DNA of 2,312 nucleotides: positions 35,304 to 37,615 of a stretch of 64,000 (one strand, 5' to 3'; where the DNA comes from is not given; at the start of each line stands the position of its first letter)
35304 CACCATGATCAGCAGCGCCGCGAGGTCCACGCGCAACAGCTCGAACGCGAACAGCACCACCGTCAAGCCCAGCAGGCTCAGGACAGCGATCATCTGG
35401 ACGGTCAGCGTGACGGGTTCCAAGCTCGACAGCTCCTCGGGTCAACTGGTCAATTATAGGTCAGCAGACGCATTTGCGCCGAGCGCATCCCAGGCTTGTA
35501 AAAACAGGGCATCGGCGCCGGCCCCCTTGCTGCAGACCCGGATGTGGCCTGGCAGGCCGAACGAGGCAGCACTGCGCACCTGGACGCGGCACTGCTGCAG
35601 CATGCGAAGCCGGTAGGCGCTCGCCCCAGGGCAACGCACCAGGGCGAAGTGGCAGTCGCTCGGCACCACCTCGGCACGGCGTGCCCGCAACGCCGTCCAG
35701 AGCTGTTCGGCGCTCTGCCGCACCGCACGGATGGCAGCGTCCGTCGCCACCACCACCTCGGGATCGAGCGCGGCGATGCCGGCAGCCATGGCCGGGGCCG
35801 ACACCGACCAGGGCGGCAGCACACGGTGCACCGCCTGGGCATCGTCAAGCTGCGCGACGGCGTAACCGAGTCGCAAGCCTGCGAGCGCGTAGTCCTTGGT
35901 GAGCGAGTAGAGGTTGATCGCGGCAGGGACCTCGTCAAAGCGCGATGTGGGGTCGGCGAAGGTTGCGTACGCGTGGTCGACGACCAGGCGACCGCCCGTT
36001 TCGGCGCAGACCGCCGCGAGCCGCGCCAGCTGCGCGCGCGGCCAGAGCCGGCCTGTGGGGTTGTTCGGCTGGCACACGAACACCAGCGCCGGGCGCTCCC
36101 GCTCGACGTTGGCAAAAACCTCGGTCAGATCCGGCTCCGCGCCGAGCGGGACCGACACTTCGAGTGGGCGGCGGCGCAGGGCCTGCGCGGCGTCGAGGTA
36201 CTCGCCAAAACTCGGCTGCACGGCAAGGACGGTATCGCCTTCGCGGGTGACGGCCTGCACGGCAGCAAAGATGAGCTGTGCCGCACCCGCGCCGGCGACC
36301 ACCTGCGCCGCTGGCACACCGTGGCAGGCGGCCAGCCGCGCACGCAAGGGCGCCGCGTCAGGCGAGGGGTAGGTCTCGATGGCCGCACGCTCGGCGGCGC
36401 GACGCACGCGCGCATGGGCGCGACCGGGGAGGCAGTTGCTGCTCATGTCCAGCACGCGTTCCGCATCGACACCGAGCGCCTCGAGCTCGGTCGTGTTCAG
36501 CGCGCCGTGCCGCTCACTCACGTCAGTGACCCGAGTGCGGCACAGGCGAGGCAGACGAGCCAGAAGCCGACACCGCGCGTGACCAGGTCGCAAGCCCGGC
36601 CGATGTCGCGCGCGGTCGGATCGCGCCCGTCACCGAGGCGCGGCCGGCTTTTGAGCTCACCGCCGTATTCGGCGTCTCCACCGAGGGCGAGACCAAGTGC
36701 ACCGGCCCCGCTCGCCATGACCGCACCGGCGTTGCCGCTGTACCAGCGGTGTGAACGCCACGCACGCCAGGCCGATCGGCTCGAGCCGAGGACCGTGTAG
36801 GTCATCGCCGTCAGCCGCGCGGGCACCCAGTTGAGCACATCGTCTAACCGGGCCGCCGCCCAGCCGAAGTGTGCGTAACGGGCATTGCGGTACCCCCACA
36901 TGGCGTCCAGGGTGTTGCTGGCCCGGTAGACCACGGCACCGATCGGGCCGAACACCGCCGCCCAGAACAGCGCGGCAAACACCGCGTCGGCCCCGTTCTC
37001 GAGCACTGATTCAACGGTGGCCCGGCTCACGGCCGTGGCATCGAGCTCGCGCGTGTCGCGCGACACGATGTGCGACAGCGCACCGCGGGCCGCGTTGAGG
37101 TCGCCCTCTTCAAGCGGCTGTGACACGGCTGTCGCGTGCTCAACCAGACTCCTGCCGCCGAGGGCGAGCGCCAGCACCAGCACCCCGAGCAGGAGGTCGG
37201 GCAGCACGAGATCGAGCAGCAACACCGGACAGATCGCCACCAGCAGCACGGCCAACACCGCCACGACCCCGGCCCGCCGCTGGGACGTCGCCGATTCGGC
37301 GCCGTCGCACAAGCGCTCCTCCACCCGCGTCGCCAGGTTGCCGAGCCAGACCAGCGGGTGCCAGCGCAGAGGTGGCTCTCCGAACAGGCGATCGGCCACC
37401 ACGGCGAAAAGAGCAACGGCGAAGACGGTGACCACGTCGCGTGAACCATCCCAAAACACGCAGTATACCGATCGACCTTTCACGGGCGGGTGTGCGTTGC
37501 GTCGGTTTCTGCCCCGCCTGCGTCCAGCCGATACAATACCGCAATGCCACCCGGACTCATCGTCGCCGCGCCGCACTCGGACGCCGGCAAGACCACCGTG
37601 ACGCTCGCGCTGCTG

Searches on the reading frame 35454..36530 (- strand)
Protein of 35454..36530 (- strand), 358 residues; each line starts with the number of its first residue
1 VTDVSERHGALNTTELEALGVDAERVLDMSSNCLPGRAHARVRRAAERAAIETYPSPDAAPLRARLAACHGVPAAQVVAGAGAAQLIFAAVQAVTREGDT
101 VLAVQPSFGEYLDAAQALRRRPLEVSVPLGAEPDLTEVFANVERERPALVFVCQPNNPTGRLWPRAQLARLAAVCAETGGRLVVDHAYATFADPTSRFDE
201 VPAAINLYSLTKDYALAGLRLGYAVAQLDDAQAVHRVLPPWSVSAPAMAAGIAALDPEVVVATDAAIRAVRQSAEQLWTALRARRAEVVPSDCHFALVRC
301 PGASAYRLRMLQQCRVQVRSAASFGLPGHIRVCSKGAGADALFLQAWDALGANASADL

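Call 4: search_protein_families(library=pfam, proteins=[window:35454-36530:-], max_evalue=0.01)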
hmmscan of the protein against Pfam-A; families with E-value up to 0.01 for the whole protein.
window:35454-36530:- (358 aa): 3 families
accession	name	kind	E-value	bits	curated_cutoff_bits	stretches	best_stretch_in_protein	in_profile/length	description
PF00155.27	Aminotran_1_2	-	3.1e-42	145.5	19.7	1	26-334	3-346/361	Aminotransferase class I and II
PF04864.19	Alliinase_C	-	7.5e-06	25.5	22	1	77-227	69-209/363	Allinase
PF01212.27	Beta_elim_lyase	-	0.0048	16.7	27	1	57-187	32-170/288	Beta-eliminating lyase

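Call 5: search_protein_families(library=ncbifam, proteins=[window:35454-36530:-], max_evalue=0.01)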
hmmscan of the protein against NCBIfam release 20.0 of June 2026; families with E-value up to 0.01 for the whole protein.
window:35454-36530:- (358 aa): 75 families (the best 25 are shown)
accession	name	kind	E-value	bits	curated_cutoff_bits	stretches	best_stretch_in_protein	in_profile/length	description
TIGR01140.1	L_thr_O3P_dcar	equivalog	1e-62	212.2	290.55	1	8-341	1-324/331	threonine-phosphate decarboxylase CobD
TIGR01141.1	hisC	equivalog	6.6e-53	179.8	276.55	1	25-332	21-331/349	histidinol-phosphate transaminase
NF002878.0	PRK03321.1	subfamily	4.1e-38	131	374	1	22-349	20-347/352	histidinol-phosphate transaminase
NF005915.1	PRK07908.1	equivalog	8.3e-37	127.3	360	1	27-346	15-330/332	Rv2231c family histidinol phosphate aminotransferase CobC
NF003496.0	PRK05166.1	equivalog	5.3e-34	117.6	540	1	23-350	35-369/373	histidinol-phosphate transaminase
NF002877.0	PRK03317.1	equivalog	1.9e-33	115.8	409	1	41-350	56-366/374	histidinol-phosphate transaminase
NF053748.1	bifunc_CobBC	exception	3.5e-32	111.7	950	1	25-346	481-795/797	bifunctional hydrogenobyrinic acid a,c-diamide synthase/histidinol phosphate aminotransferase CobBC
NF006014.0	PRK08153.1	equivalog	1.9e-28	99.4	510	1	42-321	55-334/370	pyridoxal phosphate-dependent aminotransferase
NF041364.1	GntC_guanitoxin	equivalog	2.1e-27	96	415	1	72-333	58-338/356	guanitoxin biosynthesis PLP-dependent (S)-gamma-hydroxy-L-arginine cyclodehydratase GntC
NF006580.0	PRK09105.1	subfamily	4.4e-27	94.9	444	1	38-319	60-340/375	pyridoxal phosphate-dependent aminotransferase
NF051461.1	pyoverd_PtaA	equivalog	3.1e-24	85.4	500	1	42-318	52-328/359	pyoverdine biosynthesis transaminase PtaA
NF006225.0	PRK08354.1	equivalog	8.7e-23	81.2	288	1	60-338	49-303/318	putative aminotransferase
NF005732.0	PRK07550.1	equivalog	1.1e-21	77.4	366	1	72-303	91-332/389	aminotransferase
NF005305.0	PRK06836.1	equivalog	4e-19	69.1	376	1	72-332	96-371/396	pyridoxal phosphate-dependent aminotransferase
NF005021.0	PRK06425.1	equivalog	1e-18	67.5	353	1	47-348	30-328/335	histidinol-phosphate aminotransferase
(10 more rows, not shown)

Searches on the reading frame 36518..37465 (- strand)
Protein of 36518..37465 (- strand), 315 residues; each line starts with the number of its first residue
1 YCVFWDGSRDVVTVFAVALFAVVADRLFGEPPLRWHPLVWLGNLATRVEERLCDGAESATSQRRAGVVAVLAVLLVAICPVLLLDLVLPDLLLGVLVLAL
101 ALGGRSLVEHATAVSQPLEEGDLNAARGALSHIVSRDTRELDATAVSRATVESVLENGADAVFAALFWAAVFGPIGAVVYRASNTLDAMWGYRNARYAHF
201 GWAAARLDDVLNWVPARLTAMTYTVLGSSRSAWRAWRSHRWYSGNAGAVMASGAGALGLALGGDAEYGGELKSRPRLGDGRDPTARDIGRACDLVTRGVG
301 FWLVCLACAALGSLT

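Call 4: search_protein_families(library=pfam, proteins=[window:36518-37465:-], max_evalue=0.01)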
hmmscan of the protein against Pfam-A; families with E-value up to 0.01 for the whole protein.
window:36518-37465:- (315 aa): 2 families
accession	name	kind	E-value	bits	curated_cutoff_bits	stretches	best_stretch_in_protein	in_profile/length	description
PF03186.18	CobD_Cbib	-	5.8e-92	308.4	34.4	1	19-295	2-282/282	CobD/Cbib protein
PF17113.10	AmpE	-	1e-06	28.8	21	1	61-237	39-222/284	Regulatory signalling modulator protein AmpE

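Call 5: search_protein_families(library=ncbifam, proteins=[window:36518-37465:-], max_evalue=0.01)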
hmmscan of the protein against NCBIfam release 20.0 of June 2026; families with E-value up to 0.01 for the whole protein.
window:36518-37465:- (315 aa): 6 families
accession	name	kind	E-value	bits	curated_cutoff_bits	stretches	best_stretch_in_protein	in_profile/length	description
NF002276.0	PRK01209.1-4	equivalog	1.1e-71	241.9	381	1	18-307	13-307/322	cobalamin biosynthesis protein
TIGR00380.1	cobal_cbiB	equivalog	3.6e-65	220.2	165.9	1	17-283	6-277/305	adenosylcobinamide-phosphate synthase CbiB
NF002281.0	PRK01209.2-5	equivalog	1.2e-57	195.6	273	1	16-306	6-299/311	cobalamin biosynthesis protein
NF005792.0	PRK07630.1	equivalog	2.6e-45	154.8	291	1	38-308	25-304/312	CobD/CbiB family protein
NF006476.0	PRK08878.1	equivalog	2.3e-30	106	322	1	34-305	32-305/317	cobalamin biosynthesis family protein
NF008219.0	PRK10987.1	equivalog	2.4e-13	50.1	238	1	19-240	7-225/285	beta-lactamase regulator AmpE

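Call 47: search_dna_similar(query=window:36518-37465:-, collection=plasmids, mode=protein, max_rows=60, max_evalue=1e-10)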
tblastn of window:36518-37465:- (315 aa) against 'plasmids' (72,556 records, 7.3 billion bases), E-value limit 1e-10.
Records with a match: 100; places in all: 101; records where one place covers at least 80% of the query: 4.
Best place of each record, by identity: 60-80% 1; <60% 99.
By first word of the organism name: Sphingobium 12; Deinococcus 9; Novosphingobium 5; Salmonella 5; Candidatus 4; Nitratireductor 4; Sinorhizobium 4; Ralstonia 3; Croceicoccus 2; Paracoccus 2; and 42 more.
By predicted mobility (MOB-suite, as given by PLSDB): non-mobilizable 88; conjugative 6; mobilizable 6.
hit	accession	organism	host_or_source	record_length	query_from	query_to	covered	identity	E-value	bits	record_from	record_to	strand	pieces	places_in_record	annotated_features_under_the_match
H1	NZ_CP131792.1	Pseudomonas aeruginosa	Homo sapiens,culture,blood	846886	25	295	86%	53.4%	1e-35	143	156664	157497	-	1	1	cbiB: adenosylcobinamide-phosphate synthase CbiB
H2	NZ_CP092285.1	Marinobacter sp. M3C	-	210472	25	311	91%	46.8%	7e-30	126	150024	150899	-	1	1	cbiB: adenosylcobinamide-phosphate synthase CbiB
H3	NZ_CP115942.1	Ralstonia syzygii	Musa sp.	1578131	25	305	89%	44.3%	4e-37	147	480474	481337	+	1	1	none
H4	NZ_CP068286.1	Ralstonia syzygii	Musa balbisiana cultivar Kepok,banana ...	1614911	25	305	89%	44.3%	4e-37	147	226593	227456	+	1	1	record has no annotation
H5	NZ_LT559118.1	Nonomuraea gerenzanensis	-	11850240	104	294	61%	46.9%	2e-20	99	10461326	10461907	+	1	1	none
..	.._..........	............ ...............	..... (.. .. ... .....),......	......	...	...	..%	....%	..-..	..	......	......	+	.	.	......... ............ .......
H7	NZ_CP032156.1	Mycobacterium sp. ELW1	whole organism,Stream sediment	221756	105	311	66%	40.3%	4e-21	101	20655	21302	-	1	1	cobalamin biosynthesis protein | cobalt-precorrin-6A reductase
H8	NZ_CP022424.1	Vitreoscilla filiformis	cell culture,Mud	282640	25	221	63%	41.6%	5e-13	77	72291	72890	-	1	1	cbiB: adenosylcobinamide-phosphate synthase CbiB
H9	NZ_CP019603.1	Croceicoccus marinus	-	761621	105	307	64%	38.7%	3e-13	77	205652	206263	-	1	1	cbiB: adenosylcobinamide-phosphate synthase CbiB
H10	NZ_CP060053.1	Croceicoccus marinus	prokaryote,marine sediment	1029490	105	307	64%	38.7%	4e-13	77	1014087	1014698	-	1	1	none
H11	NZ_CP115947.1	Ralstonia solanacearum MolK2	Musa sp.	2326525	105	227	39%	62.6%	3e-32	133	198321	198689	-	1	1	record has no annotation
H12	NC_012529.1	Deinococcus deserti VCD115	-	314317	29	225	63%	38.4%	3e-14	81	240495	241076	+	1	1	cbiB: adenosylcobinamide-phosphate synthase CbiB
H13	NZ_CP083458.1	Deinococcus taeanensis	whole organism,coastal dune soil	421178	29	215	59%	39.5%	5e-11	71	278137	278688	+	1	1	cbiB: adenosylcobinamide-phosphate synthase CbiB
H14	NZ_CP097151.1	Deinococcus sp. QL22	-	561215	28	221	62%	37.9%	8e-14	79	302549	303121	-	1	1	cbiB: adenosylcobinamide-phosphate synthase CbiB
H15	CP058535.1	Deinococcus sp. D7000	seawater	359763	29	221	61%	37.1%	2e-11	72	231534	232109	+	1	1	cobalamin biosynthesis protein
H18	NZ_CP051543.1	Paracoccus sanguinis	cell culture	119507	105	225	38%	54.5%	2e-22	105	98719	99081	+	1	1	cbiB: adenosylcobinamide-phosphate synthase CbiB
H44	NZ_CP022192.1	Alloyangia pacifica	cell culture,oil-contaminated sediment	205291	117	225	35%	54.1%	8e-20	97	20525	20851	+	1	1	cbiB: adenosylcobinamide-phosphate synthase CbiB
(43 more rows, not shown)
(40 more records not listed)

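Call 48: get_annotated_region(hit=H18, flank=8000)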
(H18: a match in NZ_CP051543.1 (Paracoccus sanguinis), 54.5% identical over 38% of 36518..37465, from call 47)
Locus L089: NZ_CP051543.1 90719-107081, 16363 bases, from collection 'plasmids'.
description: Paracoccus sanguinis strain OM2164 plasmid pPspOM122, complete sequence
organism: Paracoccus sanguinis (NCBI taxid 1545044)
taxonomy: Bacteria; Pseudomonadota; Alphaproteobacteria; Rhodobacterales; Paracoccaceae; Paracoccus; Paracoccus sanguinis
host: -; source: cell culture; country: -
typing (MOB-suite, as given by PLSDB): non-mobilizable
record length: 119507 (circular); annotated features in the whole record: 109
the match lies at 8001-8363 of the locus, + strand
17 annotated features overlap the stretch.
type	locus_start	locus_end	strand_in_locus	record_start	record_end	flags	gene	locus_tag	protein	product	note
CDS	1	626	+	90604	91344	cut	cobJ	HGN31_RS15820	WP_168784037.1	precorrin-3B C(17)-methyltransferase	GO:0009236 - cobalamin biosynthetic process [Evidence IEA]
CDS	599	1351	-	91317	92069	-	-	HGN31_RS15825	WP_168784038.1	cobalt-precorrin-6A reductase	GO:0009236 - cobalamin biosynthetic process [Evidence IEA]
CDS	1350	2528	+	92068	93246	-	cbiE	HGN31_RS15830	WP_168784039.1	precorrin-6y C5,15-methyltransferase (decarboxylating) subunit CbiE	GO:0046140 - corrin biosynthetic process [Evidence IEA]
CDS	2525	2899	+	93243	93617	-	-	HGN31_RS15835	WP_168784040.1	cobalamin biosynthesis protein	-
CDS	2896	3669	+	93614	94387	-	cobM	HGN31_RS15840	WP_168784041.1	precorrin-4 C(11)-methyltransferase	GO:0009236 - cobalamin biosynthetic process [Evidence IEA]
CDS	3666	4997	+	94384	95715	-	-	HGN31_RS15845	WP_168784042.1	cobyrinate a,c-diamide synthase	-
CDS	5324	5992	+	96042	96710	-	-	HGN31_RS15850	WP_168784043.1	energy-coupling factor ABC transporter permease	GO:0000041 - transition metal ion transport [Evidence IEA]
CDS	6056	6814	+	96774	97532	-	cobF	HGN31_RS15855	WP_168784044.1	precorrin-6A synthase (deacetylating)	GO:0009236 - cobalamin biosynthetic process [Evidence IEA]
CDS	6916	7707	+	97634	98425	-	-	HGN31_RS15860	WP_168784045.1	propanediol utilization protein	-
CDS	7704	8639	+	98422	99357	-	cbiB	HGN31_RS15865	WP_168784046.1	adenosylcobinamide-phosphate synthase CbiB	GO:0009236 - cobalamin biosynthetic process [Evidence IEA]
CDS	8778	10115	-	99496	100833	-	-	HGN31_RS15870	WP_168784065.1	hypothetical protein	-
CDS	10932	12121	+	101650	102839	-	-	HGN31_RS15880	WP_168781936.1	IS3 family transposase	-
CDS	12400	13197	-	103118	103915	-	-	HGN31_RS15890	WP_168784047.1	amidohydrolase family protein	-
CDS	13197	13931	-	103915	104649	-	-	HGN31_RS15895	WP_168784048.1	SDR family oxidoreductase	-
CDS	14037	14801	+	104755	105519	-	-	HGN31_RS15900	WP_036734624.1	IclR family transcriptional regulator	GO:0006355 - regulation of DNA-templated transcription [Evidence IEA]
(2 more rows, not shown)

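Call 49: get_annotated_region(hit=H44, flank=8000)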
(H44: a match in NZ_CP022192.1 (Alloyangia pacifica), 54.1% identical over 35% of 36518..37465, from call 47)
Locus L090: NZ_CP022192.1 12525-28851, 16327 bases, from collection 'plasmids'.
description: Alloyangia pacifica strain YSBP01 plasmid unnamed2, complete sequence
organism: Alloyangia pacifica (NCBI taxid 311180)
taxonomy: Bacteria; Pseudomonadota; Alphaproteobacteria; Rhodobacterales; Roseobacteraceae; Alloyangia; Alloyangia pacifica
host: -; source: cell culture,oil-contaminated sediment; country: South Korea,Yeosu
typing (MOB-suite, as given by PLSDB): non-mobilizable; replicon rep_cluster_634
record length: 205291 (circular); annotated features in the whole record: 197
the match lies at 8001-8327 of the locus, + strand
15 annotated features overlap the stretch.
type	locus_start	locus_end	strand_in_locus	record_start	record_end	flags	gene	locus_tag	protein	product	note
CDS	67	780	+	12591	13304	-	-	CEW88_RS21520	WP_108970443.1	ribonuclease activity regulator RraA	-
CDS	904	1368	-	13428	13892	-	-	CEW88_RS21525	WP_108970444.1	Lrp/AsnC family transcriptional regulator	-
CDS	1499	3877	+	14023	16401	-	-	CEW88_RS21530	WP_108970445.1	1-deoxy-D-xylulose-5-phosphate synthase N-terminal domain-containing protein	GO:0016114 - terpenoid biosynthetic process [Evidence IEA]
CDS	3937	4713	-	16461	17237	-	cobS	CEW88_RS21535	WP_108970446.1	adenosylcobinamide-GDP ribazoletransferase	GO:0009236 - cobalamin biosynthetic process [Evidence IEA]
CDS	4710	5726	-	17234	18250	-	cobT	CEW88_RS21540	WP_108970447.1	nicotinate-nucleotide--dimethylbenzimidazole phosphoribosyltransferase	GO:0009236 - cobalamin biosynthetic process [Evidence IEA]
CDS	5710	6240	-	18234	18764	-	cobU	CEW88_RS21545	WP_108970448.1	bifunctional adenosylcobinamide kinase/adenosylcobinamide-phosphate guanylyltransferase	GO:0009236 - cobalamin biosynthetic process [Evidence IEA]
CDS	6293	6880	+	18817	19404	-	-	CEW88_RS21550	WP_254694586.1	histidine phosphatase family protein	-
CDS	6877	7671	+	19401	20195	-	-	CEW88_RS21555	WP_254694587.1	propanediol utilization protein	-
CDS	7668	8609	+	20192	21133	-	cbiB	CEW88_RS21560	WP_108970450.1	adenosylcobinamide-phosphate synthase CbiB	GO:0009236 - cobalamin biosynthetic process [Evidence IEA]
CDS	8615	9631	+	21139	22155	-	cobD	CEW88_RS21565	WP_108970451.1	threonine-phosphate decarboxylase CobD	GO:0009236 - cobalamin biosynthetic process [Evidence IEA]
CDS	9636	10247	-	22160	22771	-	cobO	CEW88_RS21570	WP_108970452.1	cob(I)yrinic acid a,c-diamide adenosyltransferase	GO:0009236 - cobalamin biosynthetic process [Evidence IEA]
CDS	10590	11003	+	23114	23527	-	-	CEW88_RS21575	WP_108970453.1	DUF1636 domain-containing protein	-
CDS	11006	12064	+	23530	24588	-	cobW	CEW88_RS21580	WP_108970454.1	cobalamin biosynthesis protein CobW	GO:0009236 - cobalamin biosynthetic process [Evidence IEA]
CDS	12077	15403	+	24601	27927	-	cobN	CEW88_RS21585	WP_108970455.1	cobaltochelatase subunit CobN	-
CDS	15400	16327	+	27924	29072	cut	-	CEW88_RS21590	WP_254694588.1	cobalamin biosynthesis protein CobG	-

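Call 50: search_protein_families(library=pfam, proteins=[L090:6877-7671:+, L089:6916-7707:+], max_evalue=0.1)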
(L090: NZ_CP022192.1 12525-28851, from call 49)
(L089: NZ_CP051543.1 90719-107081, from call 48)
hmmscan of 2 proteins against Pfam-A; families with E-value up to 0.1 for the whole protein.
L090:6877-7671:+ (264 aa): 1 family
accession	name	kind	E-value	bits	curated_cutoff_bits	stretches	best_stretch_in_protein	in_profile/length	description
PF00288.32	GHMP_kinases_N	-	0.003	18.2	22.3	1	75-111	32-68/87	GHMP kinases N terminal domain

L089:6916-7707:+ (263 aa): 1 family
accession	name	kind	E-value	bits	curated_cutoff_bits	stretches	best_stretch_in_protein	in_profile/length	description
PF00288.32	GHMP_kinases_N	-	0.0041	17.8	22.3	1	61-100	10-47/87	GHMP kinases N terminal domain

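Call 51: search_protein_families(library=ncbifam, proteins=[L090:6877-7671:+, L089:6916-7707:+], max_evalue=0.1)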
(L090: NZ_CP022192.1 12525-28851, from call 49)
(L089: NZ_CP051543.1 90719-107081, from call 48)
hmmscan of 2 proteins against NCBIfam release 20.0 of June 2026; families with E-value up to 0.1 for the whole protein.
L090:6877-7671:+ (264 aa): 1 family
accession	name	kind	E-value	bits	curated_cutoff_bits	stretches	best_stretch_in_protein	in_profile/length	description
NF011202.0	PRK14608.1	equivalog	0.043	13.1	204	1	73-117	106-149/294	4-(cytidine 5'-diphospho)-2-C-methyl-D-erythritol kinase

L089:6916-7707:+ (263 aa): 1 family
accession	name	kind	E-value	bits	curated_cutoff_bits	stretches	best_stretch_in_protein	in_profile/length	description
NF040725.1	panto_kin_Meth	equivalog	0.029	13.3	380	1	70-98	85-113/286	pantoate kinase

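Call 75: search_dna_similar(query=L090:6877-7671:+, collection=plasmids, mode=protein, max_rows=30, max_evalue=0.001)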
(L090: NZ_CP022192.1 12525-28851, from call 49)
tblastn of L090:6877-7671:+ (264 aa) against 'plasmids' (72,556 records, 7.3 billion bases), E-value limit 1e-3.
Records with a match: 5; places in all: 6; records where one place covers at least 80% of the query: 4.
Best place of each record, by identity: >=99% 1; 95-99% 1; <60% 3.
By first word of the organism name: Alloyangia 2; Paracoccus 1; Gemmobacter 1; Acidiphilium 1.
By predicted mobility (MOB-suite, as given by PLSDB): non-mobilizable 4; conjugative 1.
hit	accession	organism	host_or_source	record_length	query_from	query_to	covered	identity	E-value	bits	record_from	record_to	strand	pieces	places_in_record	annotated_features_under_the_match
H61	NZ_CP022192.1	Alloyangia pacifica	cell culture,oil-contaminated sediment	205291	1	264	100%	100.0%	3e-116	373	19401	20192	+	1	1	propanediol utilization protein | histidine phosphatase family protein | cbiB: adenosylcobinamide-phosphate synthase CbiB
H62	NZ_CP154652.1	Alloyangia pacifica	-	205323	1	264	100%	95.8%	2e-111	359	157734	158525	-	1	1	propanediol utilization protein | histidine phosphatase family protein | cbiB: adenosylcobinamide-phosphate synthase CbiB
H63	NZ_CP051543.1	Paracoccus sanguinis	cell culture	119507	6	235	87%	43.8%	1e-30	127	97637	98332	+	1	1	propanediol utilization protein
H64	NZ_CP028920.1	Gemmobacter aquarius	Whole organism,fresh water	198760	5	235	88%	38.0%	8e-30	124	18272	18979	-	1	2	propanediol utilization protein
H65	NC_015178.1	Acidiphilium multivorum AIU301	-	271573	91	235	55%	53.8%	5e-20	96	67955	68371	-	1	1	hypothetical protein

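Call 76: get_annotated_region(hit=H64, flank=5000)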
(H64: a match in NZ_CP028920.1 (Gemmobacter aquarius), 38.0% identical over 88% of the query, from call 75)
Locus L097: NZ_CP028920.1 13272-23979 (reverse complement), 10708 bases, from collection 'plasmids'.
description: Gemmobacter aquarius strain HYN0069 plasmid unnamed2, complete sequence
organism: Gemmobacter aquarius (NCBI taxid 2169400)
taxonomy: Bacteria; Pseudomonadota; Alphaproteobacteria; Rhodobacterales; Paracoccaceae; Gemmobacter; Gemmobacter aquarius
host: -; source: Whole organism,fresh water; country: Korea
typing (MOB-suite, as given by PLSDB): non-mobilizable; replicon rep_cluster_547
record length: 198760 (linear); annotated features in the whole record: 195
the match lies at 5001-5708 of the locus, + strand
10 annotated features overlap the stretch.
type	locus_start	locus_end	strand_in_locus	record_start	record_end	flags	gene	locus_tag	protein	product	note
CDS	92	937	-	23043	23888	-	-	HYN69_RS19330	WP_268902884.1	TniQ family protein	-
CDS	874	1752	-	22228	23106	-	-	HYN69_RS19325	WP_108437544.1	TniB family NTP-binding protein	-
CDS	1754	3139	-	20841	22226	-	-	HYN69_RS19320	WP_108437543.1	Mu transposase C-terminal domain-containing protein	-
CDS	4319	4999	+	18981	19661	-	bluB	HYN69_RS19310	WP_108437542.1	5,6-dimethylbenzimidazole synthase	GO:0009236 - cobalamin biosynthetic process [Evidence IEA]; GO:0032363 - FMN catabolic process [Evidence IEA]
CDS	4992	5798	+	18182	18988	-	-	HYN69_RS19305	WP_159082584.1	propanediol utilization protein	-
CDS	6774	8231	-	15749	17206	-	-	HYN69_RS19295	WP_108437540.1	cobyric acid synthase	GO:0009236 - cobalamin biosynthetic process [Evidence IEA]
CDS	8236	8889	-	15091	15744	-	cobO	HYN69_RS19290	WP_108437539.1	cob(I)yrinic acid a,c-diamide adenosyltransferase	GO:0009236 - cobalamin biosynthetic process [Evidence IEA]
CDS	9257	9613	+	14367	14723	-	-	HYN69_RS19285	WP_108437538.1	DUF1636 domain-containing protein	-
CDS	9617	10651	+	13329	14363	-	cobW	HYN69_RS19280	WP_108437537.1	cobalamin biosynthesis protein CobW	GO:0009236 - cobalamin biosynthetic process [Evidence IEA]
CDS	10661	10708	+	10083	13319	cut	cobN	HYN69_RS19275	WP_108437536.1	cobaltochelatase subunit CobN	-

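Call 77: search_solved_structures(query=L090:6877-7671:+, max_evalue=10)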
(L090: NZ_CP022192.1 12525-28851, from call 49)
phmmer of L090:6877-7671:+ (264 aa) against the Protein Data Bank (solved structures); distinct sequences matched with E-value up to 10: 1.
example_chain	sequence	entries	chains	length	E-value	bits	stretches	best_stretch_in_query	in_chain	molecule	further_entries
4h4a_A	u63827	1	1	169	2.2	11.1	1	36-70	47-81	Mitochondrial cardiolipin hydrolase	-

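Call 79: search_solved_structures(query=A4, max_evalue=10)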
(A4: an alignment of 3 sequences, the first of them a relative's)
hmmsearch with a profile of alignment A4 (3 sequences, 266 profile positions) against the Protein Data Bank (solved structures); distinct sequences matched with E-value up to 10: 0.
